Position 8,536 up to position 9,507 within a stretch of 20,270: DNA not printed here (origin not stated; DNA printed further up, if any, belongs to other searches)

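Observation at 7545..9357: RNA ligase, ParB-like nuclease and a 223-aa unknown protein: putative RNA repair or anti-defence module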

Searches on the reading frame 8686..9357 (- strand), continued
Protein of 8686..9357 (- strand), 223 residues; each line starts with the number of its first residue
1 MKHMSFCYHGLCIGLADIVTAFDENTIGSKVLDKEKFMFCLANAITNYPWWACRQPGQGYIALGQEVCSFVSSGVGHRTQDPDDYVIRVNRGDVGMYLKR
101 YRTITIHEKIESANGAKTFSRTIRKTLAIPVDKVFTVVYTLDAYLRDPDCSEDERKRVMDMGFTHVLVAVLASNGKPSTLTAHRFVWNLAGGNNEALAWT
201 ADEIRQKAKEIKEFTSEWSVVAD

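Call 78: search_protein_representatives(alignment_id=A1)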
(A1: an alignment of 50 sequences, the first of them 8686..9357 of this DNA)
Query: 50 sequences, 194 profile positions. Proteins with E-value up to 0.001 (for the whole library): 520; up to 1e-10: 451; up to 1e-30: 298. The best 150 are listed.
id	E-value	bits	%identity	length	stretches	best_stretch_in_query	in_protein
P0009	2.8e-90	317.4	-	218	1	3-194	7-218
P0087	3.1e-80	284.6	-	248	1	3-193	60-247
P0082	2.6e-78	278.4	-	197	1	7-194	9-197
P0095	4.9e-77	274.2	-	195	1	6-194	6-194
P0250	7.6e-76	270.3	-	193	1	5-194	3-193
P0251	1.6e-75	269.3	-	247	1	4-194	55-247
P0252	1.7e-75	269.2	-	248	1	6-194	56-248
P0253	5.4e-75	267.5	-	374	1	8-194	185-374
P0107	8.6e-74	263.6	-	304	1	7-194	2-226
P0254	1.6e-73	262.7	-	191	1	7-194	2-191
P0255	2.2e-73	262.3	-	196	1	4-194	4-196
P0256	3.1e-72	258.5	-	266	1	5-194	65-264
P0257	1.7e-71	256.1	-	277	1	7-194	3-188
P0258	2.2e-71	255.8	-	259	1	7-194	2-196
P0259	5.5e-71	254.5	-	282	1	10-194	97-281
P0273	5.3e-67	241.5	-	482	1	5-194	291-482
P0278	3.6e-66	238.7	-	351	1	7-194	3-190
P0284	2.5e-65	236.0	-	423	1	6-194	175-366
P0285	8.8e-65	234.2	-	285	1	8-194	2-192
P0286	9.5e-65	234.1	-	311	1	6-194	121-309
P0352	1.2e-55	204.4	-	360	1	4-194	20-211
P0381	2.0e-51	190.6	-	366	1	9-194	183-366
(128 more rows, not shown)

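Call 79: search_protein_families(library=pfam, proteins=[P0253, P0273, P0284, P0381, P0286, P0278, P0352, P0285, P0257, P0259], max_evalue=0.01)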
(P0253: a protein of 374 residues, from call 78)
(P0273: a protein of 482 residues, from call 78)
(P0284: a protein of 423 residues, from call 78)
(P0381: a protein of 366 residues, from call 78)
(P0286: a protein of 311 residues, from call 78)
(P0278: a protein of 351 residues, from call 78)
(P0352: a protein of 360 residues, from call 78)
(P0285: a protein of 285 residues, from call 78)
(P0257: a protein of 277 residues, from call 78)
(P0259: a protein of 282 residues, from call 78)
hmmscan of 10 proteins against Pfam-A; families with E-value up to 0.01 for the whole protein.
P0253 (374 aa): 9 families
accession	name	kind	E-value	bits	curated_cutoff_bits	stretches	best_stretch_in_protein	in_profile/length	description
PF13671.12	AAA_33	-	3.7e-23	82.8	27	1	17-147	1-135/143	AAA domain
PF06414.18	Zeta_toxin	-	8.1e-10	38.9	22.3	1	9-155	10-173/199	Zeta toxin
PF01583.26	APS_kinase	-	0.00065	20.2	21.1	1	15-129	2-118/152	Adenylylsulphate kinase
PF13191.12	AAA_16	-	0.00078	20.4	32.6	1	10-82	19-89/167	AAA ATPase domain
PF01591.24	6PF2K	-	0.00096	19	27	0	68-120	85-131/223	6-phosphofructo-2-kinase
PF20703.3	nSTAND1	-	0.0048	17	27.1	1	10-119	30-122/379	Novel STAND NTPase 1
PF00448.28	SRP54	-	0.0087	16.2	22.7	0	15-39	1-25/196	SRP54-type protein, GTPase domain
PF13555.12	AAA_29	-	0.009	16.2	27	0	17-31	24-38/61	P-loop containing region of AAA domain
PF13238.12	AAA_18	-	0.0094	16.8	29.4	0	21-133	4-112/128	AAA domain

P0273 (482 aa): 0 families

P0284 (423 aa): 0 families

P0381 (366 aa): 0 families

P0286 (311 aa): 0 families

P0278 (351 aa): 0 families

P0352 (360 aa): 0 families

P0285 (285 aa): 0 families

P0257 (277 aa): 0 families

P0259 (282 aa): 0 families

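Call 81: find_related_loci(query=A1, collection=genome_contigs, flank=6000)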
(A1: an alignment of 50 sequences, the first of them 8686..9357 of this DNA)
Query A1 (223 aa) in genome_contigs; peptide patterns used: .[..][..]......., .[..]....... (x = any residue, [..] = any of these).
85 stretches matched a pattern; 21 encode a relative of the query (tblastn E <= 1e-3); 21 distinct loci.
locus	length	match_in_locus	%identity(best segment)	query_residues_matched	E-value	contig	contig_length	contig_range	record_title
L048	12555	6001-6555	45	16-223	2e-50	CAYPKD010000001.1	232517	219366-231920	MAG TPA_asm: uncultured Gammaproteobacteria bacterium isolate binchicken_co334_146 genome assembly, contig: NODE_24_leng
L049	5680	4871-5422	44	16-223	5e-48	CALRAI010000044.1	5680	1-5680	MAG: Candidatus Uhrbacteria bacterium isolate MaH-04nov19-6 genome assembly, contig: MaH-04nov19-C33916, whole genome sh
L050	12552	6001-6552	46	16-223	7e-48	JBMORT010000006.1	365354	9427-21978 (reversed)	MAG: Patescibacteria group bacterium isolate Betzabe_MAG187 MAG187_6, whole genome shotgun sequence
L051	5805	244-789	44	18-223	1e-47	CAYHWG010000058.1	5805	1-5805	MAG TPA_asm: uncultured Gammaproteobacteria bacterium isolate ERP119705_co15_652 genome assembly, contig: NODE_18091_len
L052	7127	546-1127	45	13-223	3e-46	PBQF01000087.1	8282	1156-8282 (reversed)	MAG: Parcubacteria group bacterium isolate NP996 MHASMcontig_403013, whole genome shotgun sequence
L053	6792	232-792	42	11-223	7e-45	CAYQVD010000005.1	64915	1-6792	MAG TPA_asm: uncultured Bdellovibrionales bacterium isolate SRP191223_co1_93 genome assembly, contig: NODE_234_length_64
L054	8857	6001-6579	39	2-223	1e-44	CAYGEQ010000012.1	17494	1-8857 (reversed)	MAG TPA_asm: uncultured Gammaproteobacteria bacterium isolate ERP113451_co1_208 genome assembly, contig: NODE_3746_lengt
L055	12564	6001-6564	41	13-223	1e-42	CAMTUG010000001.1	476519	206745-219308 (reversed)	MAG: uncultured Parcubacteria group bacterium isolate G01_MAG_00004 genome assembly, contig: G01_MAG_00004_000000000001,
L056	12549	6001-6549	40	19-223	7e-42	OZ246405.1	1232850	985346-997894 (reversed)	MAG: uncultured Gammaproteobacteria bacterium isolate ERP019367_co1_70 genome assembly, chromosome: 1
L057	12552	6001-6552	42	16-223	1e-41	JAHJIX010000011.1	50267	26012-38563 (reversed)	MAG: Patescibacteria group bacterium isolate Modern_marine_rock_biofilm.mb.118 Modern_marine_roc.mb.118_k141_361541, who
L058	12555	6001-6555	46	16-223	5e-40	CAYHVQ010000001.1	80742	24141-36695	MAG TPA_asm: uncultured Gammaproteobacteria bacterium isolate ERP119705_co15_630 genome assembly, contig: NODE_159_lengt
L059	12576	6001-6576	39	10-223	3e-39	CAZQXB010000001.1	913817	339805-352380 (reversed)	MAG TPA_asm: uncultured Gammaproteobacteria bacterium isolate SRP300315_co1_11 genome assembly, contig: NODE_1_length_91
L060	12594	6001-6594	40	10-223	3e-38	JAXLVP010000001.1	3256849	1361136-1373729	MAG: Bdellovibrionota bacterium isolate STL-BDEC1 C1.36.fa-1, whole genome shotgun sequence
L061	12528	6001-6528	39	25-223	1e-37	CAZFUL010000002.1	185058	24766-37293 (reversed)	MAG TPA_asm: uncultured Gammaproteobacteria bacterium isolate SRP286056_co2_597 genome assembly, contig: NODE_53_length_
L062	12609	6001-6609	36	14-223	9e-38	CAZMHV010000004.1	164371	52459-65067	MAG TPA_asm: uncultured Gammaproteobacteria bacterium isolate SRP342105_co1_345 genome assembly, contig: NODE_101_length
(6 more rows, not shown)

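Call 84: search_protein_families(library=pfam, alignment_id=A7, max_evalue=0.0001)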
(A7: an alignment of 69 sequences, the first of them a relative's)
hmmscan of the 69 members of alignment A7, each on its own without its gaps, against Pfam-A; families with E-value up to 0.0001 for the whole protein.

A. member 1, L048:621-1967:- (448 aa): 10 families
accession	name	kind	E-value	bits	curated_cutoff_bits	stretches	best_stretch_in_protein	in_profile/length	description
PF07992.20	Pyr_redox_2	-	2.2e-14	54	26.1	1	4-41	1-36/291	Pyridine nucleotide-disulphide oxidoreductase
PF21688.3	FAD-depend_C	-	3.5e-13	50.7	27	1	218-397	4-195/197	FAD-dependent protein, C-terminal domain-like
PF00890.30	FAD_binding_2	-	4.6e-11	43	20.4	1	5-39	1-33/414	FAD binding domain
PF01134.28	GIDA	-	7.9e-10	38.8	22.1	0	408-444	347-383/391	Glucose inhibited division protein A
PF03486.20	HI0933_like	-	2.3e-08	34.3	50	1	5-193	2-163/244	HI0933-like protein Rossmann domain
PF01266.30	DAO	-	2.5e-07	31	27.9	1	5-39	1-33/353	FAD dependent oxidoreductase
PF05834.18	Lycopene_cycl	-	5.2e-07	29.5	23.4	1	5-41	1-37/380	Lycopene cyclase protein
PF01946.23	Thi4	-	2.2e-06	27.5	26.2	1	4-36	18-49/235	Thi4 family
PF01494.25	FAD_binding_3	-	3.8e-05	23.5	22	1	3-47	1-43/349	FAD binding domain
PF13450.12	NAD_binding_8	-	8e-05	23.3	21.9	1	8-40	1-31/68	NAD(P)-binding Rossmann-like domain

B. families by the number of members that match (of 69 scanned): 92 families (the first 25 are shown)
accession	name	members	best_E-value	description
PF00480.26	ROK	3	3.6e-31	ROK family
PF00583.31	Acetyltransf_1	3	3e-15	Acetyltransferase (GNAT) family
PF00133.28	tRNA-synt_1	2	6.1e-139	tRNA synthetases class I (I, L, M and V)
PF08264.19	Anticodon_1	2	5.4e-36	Anticodon-binding domain of tRNA ligase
PF02771.21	Acyl-CoA_dh_N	2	3.1e-28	Acyl-CoA dehydrogenase, N-terminal domain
PF19302.4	DUF5915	2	9.8e-20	Domain of unknown function (DUF5915)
PF09334.17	tRNA-synt_1g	2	1.2e-19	tRNA synthetases class I (M)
PF07992.20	Pyr_redox_2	2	2.2e-14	Pyridine nucleotide-disulphide oxidoreductase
PF13649.12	Methyltransf_25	2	5.9e-14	Methyltransferase domain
PF08241.18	Methyltransf_11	2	2.9e-13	Methyltransferase domain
PF01978.25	TrmB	2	4.9e-12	Sugar-specific transcriptional regulator TrmB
PF13508.13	Acetyltransf_7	2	4.9e-12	Acetyltransferase (GNAT) domain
PF00890.30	FAD_binding_2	2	4.6e-11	FAD binding domain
PF08242.18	Methyltransf_12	2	4.5e-10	Methyltransferase domain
PF03486.20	HI0933_like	2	2.3e-08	HI0933-like protein Rossmann domain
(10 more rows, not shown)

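Call 86: search_solved_structures(query=L028:8872-9414:+, max_evalue=0.001, show_alignments=1)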
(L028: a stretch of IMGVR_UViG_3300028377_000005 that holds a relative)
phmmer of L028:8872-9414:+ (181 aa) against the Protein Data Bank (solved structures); distinct sequences matched with E-value up to 0.001: 7.
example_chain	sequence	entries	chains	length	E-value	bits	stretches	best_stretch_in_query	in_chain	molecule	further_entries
4jst_A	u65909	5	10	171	4.3e-24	88.7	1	21-153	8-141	Metallophosphoesterase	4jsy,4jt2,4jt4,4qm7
4gp7_A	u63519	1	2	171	5.8e-24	88.3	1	21-153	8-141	Metallophosphoesterase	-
4gp6_A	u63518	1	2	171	5.9e-24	88.2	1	21-153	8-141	Metallophosphoesterase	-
4mde_A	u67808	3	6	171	3e-23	86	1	21-153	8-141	Metallophosphoesterase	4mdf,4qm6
6c2u_A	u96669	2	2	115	0.00046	23.5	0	12-41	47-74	phosphate-loop protein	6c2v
4xrp_A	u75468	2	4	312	0.00047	23.5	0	22-155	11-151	Pnkp1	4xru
9d2f_A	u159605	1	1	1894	0.00063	23.1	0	20-93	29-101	Adenylate kinase 9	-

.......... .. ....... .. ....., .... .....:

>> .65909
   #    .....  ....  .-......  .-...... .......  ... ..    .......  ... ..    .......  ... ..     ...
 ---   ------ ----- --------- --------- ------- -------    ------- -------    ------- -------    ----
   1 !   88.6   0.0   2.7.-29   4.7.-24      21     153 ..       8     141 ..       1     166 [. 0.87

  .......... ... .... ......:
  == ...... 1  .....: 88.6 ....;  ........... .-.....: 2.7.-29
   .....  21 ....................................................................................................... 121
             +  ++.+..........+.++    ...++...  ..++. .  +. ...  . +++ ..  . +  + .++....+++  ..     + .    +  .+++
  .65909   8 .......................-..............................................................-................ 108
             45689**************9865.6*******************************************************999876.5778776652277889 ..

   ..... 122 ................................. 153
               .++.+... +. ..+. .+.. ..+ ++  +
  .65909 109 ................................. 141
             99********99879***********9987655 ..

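Call 87: search_solved_structures(query=L031:8922-9701:+, max_evalue=0.001, show_alignments=0)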
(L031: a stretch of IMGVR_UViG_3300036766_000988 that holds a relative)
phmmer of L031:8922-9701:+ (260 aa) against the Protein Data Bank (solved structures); distinct sequences matched with E-value up to 0.001: 23.
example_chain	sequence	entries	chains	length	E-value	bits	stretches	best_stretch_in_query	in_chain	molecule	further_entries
2qjc_A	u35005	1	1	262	1.8e-17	66.8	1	3-232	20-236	Diadenosine tetraphosphatase, putative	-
2dfj_A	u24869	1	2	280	1e-11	48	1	6-85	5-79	diadenosinetetraphosphatase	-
9olz_A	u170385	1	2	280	1.1e-11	47.9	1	6-85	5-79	Bis(5'-nucleosyl)-tetraphosphatase [symmetrical]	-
9ojd_A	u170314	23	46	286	1.1e-11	47.9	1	6-85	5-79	Bis(5'-nucleosyl)-tetraphosphatase [symmetrical] | Bis(5'-nucleosyl)-tetraphosphatase, symmetrical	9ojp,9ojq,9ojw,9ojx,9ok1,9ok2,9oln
4j6o_A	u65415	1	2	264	1.1e-10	44.7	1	31-253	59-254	Metallophosphoesterase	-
9t9n_A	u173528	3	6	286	1.1e-10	44.5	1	4-89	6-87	Bis(5'-nucleosyl)-tetraphosphatase, symmetrical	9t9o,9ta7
9oly_A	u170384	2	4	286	1.4e-10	44.3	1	6-85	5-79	Bis(5'-nucleosyl)-tetraphosphatase [symmetrical]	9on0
4iyp_C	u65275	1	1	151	7.2e-05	25.5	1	5-77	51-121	Serine/threonine-protein phosphatase 2A catalytic subunit alpha isoform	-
5vjv_A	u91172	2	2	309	8.3e-05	25.3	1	3-73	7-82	Rhizobiales-like phosphatase 2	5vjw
1g5b_A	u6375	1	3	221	8.9e-05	25.2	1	4-50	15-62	SERINE/THREONINE PROTEIN PHOSPHATASE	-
2nyl_C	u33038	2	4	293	0.00017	24.3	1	5-76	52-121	Serine/threonine-protein phosphatase 2A catalytic subunit alpha isoform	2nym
3p71_C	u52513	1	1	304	0.00018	24.2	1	5-76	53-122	Serine/threonine-protein phosphatase 2A catalytic subunit alpha isoform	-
2ie4_C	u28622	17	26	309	0.00019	24.2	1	5-76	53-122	Serine/threonine-protein phosphatase 2A catalytic subunit alpha isoform | PP2A-C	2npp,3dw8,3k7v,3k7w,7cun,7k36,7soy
2ie3_C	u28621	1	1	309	0.00019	24.2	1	5-76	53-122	Serine/threonine-protein phosphatase 2A catalytic subunit alpha isoform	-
3c5w_C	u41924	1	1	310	0.00019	24.1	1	5-76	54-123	PP2A C subunit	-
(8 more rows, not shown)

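Call 93: find_related_loci(query=A1, collection=metagenome_contigs, flank=6000)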
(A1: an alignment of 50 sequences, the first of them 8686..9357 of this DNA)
Query A1 (223 aa) in metagenome_contigs; peptide patterns used: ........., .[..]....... (x = any residue, [..] = any of these).
398 stretches matched a pattern; 178 encode a relative of the query (tblastn E <= 1e-3); the best 80 are kept; 80 distinct loci.
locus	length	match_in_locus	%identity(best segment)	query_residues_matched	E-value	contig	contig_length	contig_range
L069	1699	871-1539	67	1-223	2e-104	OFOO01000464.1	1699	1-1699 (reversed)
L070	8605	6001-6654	68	1-223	1e-97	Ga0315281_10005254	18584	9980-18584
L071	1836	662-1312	65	1-223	9e-94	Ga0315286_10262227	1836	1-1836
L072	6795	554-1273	54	5-223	4e-78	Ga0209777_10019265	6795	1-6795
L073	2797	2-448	69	75-223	4e-66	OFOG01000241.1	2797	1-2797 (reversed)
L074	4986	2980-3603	47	2-223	2e-62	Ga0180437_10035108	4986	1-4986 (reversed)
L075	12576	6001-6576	50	10-223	1e-60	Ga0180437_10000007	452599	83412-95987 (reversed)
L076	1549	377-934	49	13-223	7e-62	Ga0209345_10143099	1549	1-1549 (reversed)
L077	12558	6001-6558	50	13-223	3e-59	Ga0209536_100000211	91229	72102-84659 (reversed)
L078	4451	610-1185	49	9-223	4e-59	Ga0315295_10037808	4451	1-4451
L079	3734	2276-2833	49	13-223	4e-59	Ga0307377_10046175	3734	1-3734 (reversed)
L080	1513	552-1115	50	13-223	7e-61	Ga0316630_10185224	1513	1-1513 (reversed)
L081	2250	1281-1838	49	13-223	1e-57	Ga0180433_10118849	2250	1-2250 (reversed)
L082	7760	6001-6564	49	13-223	2e-56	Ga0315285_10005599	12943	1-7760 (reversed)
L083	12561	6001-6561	49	11-223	2e-56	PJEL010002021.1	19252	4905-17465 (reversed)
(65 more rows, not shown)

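Call 96: search_dna_similar(query=window:8686-9357:-, collection=phages, mode=protein, max_rows=25, max_evalue=0.001)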
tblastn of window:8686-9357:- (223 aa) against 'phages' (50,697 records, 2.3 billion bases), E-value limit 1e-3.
No match.

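Call 105: search_protein_families(library=pfam, proteins=[L027:10760-11302:+, L027:11378-11896:+, L027:11906-12724:+, L027:12728-13147:+, L028:10581-11114:+, L028:11502-12506:-, L031:10525-11034:-, L031:11254-11853:-, L031:11916-12473:-, L031:12587-13678:-], max_evalue=0.001)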
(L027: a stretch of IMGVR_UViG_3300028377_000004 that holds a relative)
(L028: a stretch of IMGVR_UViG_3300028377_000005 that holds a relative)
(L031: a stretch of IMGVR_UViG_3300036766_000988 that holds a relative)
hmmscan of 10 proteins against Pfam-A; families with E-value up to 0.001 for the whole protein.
L027:10760-11302:+ (181 aa): 1 family
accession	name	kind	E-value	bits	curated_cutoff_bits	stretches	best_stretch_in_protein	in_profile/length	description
PF13455.12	MUG113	-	6.1e-10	40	22.3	1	16-80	1-69/73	Meiotically up-regulated gene 113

L027:11378-11896:+ (173 aa): 0 families

L027:11906-12724:+ (273 aa): 0 families

L027:12728-13147:+ (140 aa): 1 family
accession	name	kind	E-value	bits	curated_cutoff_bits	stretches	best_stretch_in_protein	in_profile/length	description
PF00588.24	SpoU_methylase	-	0.00023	21.7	29.7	1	50-135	57-142/142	SpoU rRNA Methylase family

L028:10581-11114:+ (178 aa): 0 families

L028:11502-12506:- (334 aa): 1 family
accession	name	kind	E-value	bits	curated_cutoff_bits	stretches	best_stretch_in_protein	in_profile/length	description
PF01028.25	Topoisom_I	-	1e-31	110.5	23.7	1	26-233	6-202/228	Eukaryotic DNA topoisomerase I, catalytic core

L031:10525-11034:- (169 aa): 2 families
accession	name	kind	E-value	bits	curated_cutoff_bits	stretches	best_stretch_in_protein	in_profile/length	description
PF05706.17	CDKN3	-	0.0002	21.5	20.7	1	82-133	115-167/168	Cyclin-dependent kinase inhibitor 3 (CDKN3)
PF00782.25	DSPc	-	0.00065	19.9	33.5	1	93-155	66-128/133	Dual specificity phosphatase, catalytic domain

L031:11254-11853:- (199 aa): 0 families

L031:11916-12473:- (185 aa): 2 families
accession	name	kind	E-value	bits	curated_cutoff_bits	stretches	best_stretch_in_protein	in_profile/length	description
PF00265.24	TK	-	7.6e-34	117.5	20.6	1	10-179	1-176/176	Thymidine kinase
PF13245.12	AAA_19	-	0.00046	20.8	25.1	0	8-113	10-124/134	AAA domain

L031:12587-13678:- (363 aa): 1 family
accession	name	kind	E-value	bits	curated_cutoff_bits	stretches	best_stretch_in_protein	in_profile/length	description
PF10127.15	RlaP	-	9.7e-25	88.1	23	1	17-138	19-143/249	RNA repair pathway DNA polymerase beta family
